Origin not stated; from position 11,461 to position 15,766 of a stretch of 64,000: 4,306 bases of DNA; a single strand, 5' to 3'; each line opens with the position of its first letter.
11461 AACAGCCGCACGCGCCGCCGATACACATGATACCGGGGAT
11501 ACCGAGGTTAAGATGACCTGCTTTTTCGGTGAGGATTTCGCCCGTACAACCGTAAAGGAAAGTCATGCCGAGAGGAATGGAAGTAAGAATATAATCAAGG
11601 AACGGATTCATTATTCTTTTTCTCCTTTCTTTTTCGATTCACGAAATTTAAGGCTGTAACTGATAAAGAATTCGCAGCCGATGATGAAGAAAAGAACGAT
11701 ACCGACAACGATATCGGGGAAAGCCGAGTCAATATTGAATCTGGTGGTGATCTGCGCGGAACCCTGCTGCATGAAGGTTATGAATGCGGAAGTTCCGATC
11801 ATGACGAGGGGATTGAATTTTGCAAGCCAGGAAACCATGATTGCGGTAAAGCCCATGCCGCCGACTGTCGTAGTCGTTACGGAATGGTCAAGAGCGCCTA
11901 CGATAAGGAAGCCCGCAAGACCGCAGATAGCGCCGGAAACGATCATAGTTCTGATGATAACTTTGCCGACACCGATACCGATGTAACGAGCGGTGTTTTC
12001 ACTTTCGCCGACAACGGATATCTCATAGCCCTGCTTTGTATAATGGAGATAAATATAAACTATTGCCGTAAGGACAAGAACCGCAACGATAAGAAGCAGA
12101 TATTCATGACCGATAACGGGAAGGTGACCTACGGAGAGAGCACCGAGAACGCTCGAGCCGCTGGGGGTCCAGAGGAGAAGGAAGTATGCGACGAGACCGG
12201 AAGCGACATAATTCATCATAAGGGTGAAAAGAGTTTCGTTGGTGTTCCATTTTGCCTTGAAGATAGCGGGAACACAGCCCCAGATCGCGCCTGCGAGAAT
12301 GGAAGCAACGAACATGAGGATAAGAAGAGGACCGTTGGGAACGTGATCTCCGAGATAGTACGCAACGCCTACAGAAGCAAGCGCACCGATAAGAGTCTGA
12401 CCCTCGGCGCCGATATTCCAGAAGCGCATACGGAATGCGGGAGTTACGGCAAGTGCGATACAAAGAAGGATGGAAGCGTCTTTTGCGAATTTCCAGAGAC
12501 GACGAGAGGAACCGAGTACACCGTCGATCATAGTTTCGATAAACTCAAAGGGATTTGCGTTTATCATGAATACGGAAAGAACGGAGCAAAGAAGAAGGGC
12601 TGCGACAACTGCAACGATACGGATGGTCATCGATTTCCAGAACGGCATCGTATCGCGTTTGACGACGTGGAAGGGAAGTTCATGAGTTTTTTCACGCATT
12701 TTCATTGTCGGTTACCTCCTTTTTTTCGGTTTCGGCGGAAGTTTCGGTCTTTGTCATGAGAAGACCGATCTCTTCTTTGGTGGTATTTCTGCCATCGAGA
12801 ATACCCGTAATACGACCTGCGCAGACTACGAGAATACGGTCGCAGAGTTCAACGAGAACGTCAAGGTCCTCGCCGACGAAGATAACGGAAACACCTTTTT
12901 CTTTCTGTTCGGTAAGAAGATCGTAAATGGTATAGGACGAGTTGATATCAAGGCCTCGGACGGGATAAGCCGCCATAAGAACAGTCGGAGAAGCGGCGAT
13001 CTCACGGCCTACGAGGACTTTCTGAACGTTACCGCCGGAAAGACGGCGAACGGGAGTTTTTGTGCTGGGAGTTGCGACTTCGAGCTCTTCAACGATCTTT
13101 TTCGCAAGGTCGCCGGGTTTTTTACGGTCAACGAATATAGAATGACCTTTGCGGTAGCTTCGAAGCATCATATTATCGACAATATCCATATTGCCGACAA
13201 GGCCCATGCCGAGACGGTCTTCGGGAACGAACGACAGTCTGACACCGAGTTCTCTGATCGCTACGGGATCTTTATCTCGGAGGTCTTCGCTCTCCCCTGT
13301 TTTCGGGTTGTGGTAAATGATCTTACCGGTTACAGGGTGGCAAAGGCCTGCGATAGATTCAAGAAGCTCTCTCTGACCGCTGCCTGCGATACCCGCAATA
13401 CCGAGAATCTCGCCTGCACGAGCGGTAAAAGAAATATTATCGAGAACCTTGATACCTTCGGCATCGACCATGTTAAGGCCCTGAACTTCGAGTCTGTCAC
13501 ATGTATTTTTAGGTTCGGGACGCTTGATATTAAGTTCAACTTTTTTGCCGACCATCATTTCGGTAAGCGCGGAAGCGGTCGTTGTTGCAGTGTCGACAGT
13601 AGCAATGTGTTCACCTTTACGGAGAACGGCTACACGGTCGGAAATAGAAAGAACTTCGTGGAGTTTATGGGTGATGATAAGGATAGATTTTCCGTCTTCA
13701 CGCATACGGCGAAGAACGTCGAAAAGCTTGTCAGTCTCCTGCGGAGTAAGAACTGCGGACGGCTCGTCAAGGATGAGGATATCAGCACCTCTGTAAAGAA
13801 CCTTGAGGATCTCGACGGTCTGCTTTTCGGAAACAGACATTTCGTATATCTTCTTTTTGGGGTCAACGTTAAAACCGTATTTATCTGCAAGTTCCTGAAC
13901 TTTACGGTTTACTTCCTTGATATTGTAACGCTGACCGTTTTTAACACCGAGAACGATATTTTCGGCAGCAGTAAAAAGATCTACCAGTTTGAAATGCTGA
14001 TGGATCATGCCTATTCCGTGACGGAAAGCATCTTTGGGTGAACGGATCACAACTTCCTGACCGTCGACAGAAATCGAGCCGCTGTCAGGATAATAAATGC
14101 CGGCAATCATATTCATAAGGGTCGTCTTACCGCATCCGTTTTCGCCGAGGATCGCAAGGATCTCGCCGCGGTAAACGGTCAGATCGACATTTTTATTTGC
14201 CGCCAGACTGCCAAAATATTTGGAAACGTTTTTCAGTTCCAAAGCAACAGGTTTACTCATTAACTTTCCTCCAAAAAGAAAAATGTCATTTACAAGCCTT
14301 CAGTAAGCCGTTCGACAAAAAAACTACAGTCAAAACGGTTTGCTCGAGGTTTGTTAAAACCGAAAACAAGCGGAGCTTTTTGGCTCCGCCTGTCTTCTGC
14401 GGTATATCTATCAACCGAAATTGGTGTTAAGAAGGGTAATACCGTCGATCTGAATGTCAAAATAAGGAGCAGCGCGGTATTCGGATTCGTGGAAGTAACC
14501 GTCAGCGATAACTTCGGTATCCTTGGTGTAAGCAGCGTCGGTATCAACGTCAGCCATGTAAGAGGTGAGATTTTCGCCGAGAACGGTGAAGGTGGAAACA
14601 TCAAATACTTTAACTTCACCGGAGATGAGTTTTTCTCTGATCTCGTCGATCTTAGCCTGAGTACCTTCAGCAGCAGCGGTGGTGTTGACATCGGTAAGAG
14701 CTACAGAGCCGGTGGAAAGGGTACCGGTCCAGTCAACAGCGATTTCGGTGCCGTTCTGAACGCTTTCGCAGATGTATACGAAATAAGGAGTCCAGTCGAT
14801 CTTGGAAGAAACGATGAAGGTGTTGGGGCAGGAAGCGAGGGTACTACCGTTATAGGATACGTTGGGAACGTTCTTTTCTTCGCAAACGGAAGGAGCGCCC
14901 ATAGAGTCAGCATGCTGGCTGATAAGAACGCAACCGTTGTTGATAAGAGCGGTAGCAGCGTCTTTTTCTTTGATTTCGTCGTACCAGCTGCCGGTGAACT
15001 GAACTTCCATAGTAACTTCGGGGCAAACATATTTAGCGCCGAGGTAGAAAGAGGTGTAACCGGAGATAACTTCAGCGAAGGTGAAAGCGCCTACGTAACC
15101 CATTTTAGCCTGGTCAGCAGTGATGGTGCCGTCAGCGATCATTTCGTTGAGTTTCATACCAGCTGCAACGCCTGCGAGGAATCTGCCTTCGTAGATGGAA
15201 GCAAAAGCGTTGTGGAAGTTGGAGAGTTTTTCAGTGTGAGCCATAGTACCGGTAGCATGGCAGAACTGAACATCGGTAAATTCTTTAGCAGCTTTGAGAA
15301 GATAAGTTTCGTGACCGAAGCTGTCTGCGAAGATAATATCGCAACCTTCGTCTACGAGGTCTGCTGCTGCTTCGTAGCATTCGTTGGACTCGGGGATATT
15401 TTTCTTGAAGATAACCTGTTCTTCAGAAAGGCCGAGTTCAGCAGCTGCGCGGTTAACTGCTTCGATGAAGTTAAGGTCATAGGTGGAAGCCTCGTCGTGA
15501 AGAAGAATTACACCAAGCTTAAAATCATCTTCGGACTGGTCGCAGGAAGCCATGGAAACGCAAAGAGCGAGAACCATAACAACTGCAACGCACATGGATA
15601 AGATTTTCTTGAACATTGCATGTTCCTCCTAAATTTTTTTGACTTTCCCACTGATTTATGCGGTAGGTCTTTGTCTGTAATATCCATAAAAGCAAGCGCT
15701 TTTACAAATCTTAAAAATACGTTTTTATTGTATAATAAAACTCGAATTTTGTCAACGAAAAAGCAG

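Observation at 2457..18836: Array of seven paralogous ~460-aa lipoproteins (SBP-like) with no cognate permeases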

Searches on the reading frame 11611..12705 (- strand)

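Call 8: search_protein_families(library=pfam, proteins=[window:11611-12705:-], max_evalue=0.001)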
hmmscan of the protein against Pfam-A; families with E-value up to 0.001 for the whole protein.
window:11611-12705:- (364 aa): 1 family
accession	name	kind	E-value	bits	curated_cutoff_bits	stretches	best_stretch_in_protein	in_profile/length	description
PF02653.21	BPD_transp_2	-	2.8e-29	102.5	26.8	1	74-341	6-268/269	Branched-chain amino acid transport system / permease component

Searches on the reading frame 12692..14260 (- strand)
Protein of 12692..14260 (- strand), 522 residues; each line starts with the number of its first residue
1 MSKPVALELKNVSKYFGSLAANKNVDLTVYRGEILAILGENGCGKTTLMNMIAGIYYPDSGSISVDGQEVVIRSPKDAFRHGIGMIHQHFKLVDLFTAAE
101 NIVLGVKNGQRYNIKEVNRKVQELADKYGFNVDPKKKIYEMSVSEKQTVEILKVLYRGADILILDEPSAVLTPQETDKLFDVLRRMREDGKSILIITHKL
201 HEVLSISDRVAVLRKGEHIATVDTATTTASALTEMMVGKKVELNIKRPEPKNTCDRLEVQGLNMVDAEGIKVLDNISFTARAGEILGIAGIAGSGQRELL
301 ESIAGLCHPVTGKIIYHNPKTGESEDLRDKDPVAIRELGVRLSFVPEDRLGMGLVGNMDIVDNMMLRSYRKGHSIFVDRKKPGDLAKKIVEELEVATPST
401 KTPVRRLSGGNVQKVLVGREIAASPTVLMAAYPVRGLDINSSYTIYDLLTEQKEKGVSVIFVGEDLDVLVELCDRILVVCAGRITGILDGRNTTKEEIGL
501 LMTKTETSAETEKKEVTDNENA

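Call 8: search_protein_families(library=pfam, proteins=[window:12692-14260:-], max_evalue=0.001)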
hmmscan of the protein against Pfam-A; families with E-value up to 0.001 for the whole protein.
window:12692-14260:- (522 aa): 7 families
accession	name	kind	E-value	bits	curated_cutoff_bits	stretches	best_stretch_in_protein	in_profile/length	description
PF00005.33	ABC_tran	-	4.5e-47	160.5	25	2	23-168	2-136/137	ABC transporter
PF13476.12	AAA_23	-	6.4e-08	33.9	27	1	7-178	2-151/201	AAA domain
PF13304.12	AAA_21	-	5e-05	23.9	27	0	139-199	236-299/304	AAA domain, putative AbiEii toxin, Type IV TA system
PF00006.31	ATP-synt_ab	-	0.00014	22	29.5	0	27-53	9-35/213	ATP synthase alpha/beta family, nucleotide-binding domain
PF09818.15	ABC_ATPase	-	0.00026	20.6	23.2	0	27-76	75-120/283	P-loop domain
PF13401.12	AAA_22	-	0.00031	21.5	27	0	33-203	6-129/130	AAA domain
PF02463.25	SMC_N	-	0.0007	19.5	40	0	32-207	24-206/220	RecF/RecN/SMC N terminal domain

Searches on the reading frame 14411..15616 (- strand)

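Call 8: search_protein_families(library=pfam, proteins=[window:14411-15616:-], max_evalue=0.001)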
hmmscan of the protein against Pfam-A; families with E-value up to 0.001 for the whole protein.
window:14411-15616:- (401 aa): 1 family
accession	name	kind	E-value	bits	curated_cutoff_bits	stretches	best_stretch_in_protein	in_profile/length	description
PF02608.20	Bmp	-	3.3e-27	95.7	24.1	1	41-337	8-297/301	ABC transporter substrate-binding protein PnrA-like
